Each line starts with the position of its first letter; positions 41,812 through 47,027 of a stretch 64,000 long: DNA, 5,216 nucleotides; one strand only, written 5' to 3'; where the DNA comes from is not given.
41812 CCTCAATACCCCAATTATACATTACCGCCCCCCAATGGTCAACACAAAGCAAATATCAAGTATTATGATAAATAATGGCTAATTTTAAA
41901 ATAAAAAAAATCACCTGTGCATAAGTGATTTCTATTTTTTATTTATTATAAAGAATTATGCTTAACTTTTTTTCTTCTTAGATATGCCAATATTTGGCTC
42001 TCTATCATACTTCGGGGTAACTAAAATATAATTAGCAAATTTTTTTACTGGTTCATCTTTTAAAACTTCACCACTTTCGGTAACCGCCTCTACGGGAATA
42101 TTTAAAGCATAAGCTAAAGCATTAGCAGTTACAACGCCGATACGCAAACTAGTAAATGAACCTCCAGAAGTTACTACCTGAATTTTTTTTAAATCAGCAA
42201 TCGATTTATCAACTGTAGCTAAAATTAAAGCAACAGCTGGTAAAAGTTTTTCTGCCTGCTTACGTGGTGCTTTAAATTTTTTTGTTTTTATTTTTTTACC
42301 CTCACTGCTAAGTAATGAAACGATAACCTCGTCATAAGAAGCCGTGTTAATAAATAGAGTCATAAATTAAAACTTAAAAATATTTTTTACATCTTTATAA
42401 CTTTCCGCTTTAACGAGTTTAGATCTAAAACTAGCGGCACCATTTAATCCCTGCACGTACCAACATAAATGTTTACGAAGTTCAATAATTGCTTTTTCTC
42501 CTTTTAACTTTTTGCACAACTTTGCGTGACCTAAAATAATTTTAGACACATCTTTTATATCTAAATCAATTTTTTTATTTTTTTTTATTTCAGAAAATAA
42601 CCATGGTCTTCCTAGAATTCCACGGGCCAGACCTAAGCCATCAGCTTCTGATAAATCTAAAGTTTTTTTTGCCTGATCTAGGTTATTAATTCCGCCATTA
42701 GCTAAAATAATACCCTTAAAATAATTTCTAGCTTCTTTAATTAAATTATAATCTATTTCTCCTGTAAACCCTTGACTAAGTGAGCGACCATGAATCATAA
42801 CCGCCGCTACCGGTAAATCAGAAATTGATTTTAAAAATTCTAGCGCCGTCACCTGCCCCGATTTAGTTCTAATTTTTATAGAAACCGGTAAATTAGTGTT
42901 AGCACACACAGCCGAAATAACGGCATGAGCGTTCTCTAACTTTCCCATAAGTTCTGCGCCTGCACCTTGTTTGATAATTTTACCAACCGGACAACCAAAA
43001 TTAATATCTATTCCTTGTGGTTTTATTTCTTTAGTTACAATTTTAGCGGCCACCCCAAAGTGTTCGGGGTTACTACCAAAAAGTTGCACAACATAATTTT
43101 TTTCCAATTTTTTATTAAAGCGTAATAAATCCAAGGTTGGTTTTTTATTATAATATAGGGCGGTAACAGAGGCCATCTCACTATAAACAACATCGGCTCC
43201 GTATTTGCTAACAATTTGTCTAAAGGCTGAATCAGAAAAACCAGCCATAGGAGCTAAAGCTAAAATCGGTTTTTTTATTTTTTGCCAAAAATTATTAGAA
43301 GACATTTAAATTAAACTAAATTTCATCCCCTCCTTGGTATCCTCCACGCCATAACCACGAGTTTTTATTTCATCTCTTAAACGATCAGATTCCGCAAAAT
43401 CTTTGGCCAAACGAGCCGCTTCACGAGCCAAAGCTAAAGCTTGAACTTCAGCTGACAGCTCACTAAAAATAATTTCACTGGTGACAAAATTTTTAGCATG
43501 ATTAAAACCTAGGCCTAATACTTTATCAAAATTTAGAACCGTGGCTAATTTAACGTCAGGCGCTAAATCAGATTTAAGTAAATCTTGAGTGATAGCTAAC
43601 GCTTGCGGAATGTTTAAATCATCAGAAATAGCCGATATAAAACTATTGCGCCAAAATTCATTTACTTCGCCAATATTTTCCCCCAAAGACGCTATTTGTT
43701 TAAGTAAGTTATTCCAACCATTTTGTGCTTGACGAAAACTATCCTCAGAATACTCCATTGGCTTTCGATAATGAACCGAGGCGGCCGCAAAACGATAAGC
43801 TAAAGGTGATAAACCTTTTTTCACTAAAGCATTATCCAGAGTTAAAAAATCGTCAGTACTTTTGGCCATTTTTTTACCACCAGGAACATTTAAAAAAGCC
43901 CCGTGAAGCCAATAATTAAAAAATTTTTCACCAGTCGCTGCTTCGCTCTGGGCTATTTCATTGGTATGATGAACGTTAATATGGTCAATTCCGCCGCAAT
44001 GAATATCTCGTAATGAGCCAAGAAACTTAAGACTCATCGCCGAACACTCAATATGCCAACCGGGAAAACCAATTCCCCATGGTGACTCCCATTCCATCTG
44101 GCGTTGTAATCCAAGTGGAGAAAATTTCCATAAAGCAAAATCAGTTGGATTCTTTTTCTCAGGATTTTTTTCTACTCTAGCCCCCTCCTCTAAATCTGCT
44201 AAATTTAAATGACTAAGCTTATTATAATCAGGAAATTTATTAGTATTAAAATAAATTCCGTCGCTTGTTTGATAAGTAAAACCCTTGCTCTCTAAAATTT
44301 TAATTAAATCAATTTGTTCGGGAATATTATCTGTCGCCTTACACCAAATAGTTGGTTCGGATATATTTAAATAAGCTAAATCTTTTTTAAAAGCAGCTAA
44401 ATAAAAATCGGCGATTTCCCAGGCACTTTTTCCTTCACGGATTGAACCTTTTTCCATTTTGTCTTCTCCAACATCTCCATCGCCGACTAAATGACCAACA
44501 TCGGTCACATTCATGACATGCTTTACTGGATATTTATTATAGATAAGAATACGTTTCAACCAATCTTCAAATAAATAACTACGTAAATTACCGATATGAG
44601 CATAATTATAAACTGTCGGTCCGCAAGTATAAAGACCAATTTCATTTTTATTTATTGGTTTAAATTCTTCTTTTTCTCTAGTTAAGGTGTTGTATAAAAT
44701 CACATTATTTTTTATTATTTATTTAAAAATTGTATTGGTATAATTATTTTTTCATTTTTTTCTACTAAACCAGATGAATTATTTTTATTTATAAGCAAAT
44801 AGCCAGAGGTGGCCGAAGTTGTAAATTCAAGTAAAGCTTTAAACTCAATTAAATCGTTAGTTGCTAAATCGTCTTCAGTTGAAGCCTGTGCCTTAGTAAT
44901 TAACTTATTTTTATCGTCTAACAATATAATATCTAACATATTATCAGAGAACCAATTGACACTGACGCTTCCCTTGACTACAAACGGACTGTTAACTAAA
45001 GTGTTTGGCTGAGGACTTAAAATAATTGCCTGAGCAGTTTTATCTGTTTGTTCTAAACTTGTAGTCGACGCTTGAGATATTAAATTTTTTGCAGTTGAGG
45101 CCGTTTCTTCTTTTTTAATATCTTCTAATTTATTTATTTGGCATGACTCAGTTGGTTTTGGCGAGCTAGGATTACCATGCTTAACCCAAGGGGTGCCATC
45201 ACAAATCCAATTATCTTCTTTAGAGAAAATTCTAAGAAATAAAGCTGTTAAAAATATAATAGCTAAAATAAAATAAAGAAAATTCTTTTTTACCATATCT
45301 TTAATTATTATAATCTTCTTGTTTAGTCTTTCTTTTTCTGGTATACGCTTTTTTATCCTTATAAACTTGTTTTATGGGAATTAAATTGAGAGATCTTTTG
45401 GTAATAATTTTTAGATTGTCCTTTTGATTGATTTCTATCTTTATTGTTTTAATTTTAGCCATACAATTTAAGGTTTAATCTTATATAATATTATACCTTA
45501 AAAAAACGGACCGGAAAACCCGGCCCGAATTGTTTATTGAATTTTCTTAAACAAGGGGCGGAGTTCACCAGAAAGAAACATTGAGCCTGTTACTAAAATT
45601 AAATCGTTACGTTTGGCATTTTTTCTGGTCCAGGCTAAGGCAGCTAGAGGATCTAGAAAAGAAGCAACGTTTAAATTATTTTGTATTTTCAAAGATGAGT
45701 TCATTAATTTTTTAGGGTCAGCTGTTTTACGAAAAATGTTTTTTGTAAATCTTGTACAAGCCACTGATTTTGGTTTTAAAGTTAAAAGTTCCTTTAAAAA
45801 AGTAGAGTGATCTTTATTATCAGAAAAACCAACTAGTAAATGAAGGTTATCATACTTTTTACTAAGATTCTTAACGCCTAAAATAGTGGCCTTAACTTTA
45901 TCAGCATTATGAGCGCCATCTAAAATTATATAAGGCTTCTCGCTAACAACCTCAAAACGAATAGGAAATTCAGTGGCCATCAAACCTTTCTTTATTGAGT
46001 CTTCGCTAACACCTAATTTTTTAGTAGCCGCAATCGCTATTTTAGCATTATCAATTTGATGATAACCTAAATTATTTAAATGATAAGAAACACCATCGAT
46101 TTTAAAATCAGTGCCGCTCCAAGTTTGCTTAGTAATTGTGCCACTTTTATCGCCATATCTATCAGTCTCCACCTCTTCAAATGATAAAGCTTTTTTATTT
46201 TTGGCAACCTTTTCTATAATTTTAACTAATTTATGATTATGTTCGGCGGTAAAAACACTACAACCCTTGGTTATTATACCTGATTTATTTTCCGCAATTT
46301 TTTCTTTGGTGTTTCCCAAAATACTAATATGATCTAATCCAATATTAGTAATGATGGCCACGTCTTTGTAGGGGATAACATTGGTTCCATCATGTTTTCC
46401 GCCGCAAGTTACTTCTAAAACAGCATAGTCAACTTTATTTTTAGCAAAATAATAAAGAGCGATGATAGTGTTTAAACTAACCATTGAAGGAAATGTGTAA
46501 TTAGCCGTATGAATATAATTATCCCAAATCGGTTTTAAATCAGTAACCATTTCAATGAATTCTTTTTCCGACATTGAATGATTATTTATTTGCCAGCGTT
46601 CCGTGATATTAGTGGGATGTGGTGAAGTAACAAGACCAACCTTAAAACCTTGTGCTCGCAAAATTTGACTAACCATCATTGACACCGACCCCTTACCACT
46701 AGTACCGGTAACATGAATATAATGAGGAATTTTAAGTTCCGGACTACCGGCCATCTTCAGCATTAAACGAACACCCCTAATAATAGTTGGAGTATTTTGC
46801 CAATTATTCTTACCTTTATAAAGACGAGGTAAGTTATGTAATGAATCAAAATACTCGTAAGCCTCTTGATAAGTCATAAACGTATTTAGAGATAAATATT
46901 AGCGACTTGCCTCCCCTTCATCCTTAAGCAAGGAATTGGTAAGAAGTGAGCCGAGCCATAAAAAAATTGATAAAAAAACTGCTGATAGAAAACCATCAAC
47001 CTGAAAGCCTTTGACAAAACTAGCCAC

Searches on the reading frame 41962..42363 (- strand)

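Call 61: search_protein_families(library=pfam, proteins=[window:41962-42363:-], max_evalue=0.0001)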
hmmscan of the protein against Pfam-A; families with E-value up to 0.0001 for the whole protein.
window:41962-42363:- (133 aa): 1 family
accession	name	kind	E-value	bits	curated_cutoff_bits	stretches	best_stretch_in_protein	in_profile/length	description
PF00814.31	TsaD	-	7.4e-12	46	24.8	1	32-95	25-88/264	tRNA N6-adenosine threonylcarbamoyltransferase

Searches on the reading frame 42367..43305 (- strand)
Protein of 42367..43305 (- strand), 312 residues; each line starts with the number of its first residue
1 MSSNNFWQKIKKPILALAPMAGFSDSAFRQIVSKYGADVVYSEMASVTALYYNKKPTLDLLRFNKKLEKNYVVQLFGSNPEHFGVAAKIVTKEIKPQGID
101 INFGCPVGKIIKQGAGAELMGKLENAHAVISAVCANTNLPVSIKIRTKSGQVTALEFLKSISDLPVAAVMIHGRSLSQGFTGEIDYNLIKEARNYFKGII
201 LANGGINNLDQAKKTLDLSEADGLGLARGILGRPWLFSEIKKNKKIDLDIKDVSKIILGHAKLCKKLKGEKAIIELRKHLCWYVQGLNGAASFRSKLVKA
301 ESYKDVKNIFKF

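Call 61: search_protein_families(library=pfam, proteins=[window:42367-43305:-], max_evalue=0.0001)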
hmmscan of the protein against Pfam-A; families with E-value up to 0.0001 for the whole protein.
window:42367-43305:- (312 aa): 1 family
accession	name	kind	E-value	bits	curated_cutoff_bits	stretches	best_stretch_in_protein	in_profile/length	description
PF01207.24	Dus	-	1.9e-61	208.3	20.4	1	17-306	2-298/311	Dihydrouridine synthase (Dus)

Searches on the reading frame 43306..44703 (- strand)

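Call 61: search_protein_families(library=pfam, proteins=[window:43306-44703:-], max_evalue=0.0001)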
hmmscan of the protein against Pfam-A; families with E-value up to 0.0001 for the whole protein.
window:43306-44703:- (465 aa): 2 families
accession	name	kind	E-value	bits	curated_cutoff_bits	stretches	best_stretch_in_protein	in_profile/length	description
PF01406.26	tRNA-synt_1e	-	5.3e-88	295.7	27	1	14-327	2-300/301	tRNA synthetases class I (C) catalytic domain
PF23493.1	CysS_C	-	1.1e-06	29.1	23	1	415-459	3-47/51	Cysteinyl-tRNA ligase anticodon binding domain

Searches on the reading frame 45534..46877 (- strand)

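Call 61: search_protein_families(library=pfam, proteins=[window:45534-46877:-], max_evalue=0.0001)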
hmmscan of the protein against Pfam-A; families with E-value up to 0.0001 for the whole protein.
window:45534-46877:- (447 aa): 2 families
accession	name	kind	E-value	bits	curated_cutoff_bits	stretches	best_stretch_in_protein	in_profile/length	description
PF08245.18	Mur_ligase_M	-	9.1e-16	58.8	24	1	56-284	1-199/200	Mur ligase middle domain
PF02875.26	Mur_ligase_C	-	1.9e-12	48.6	28.4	1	307-432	2-126/127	Mur ligase, glutamate ligase domain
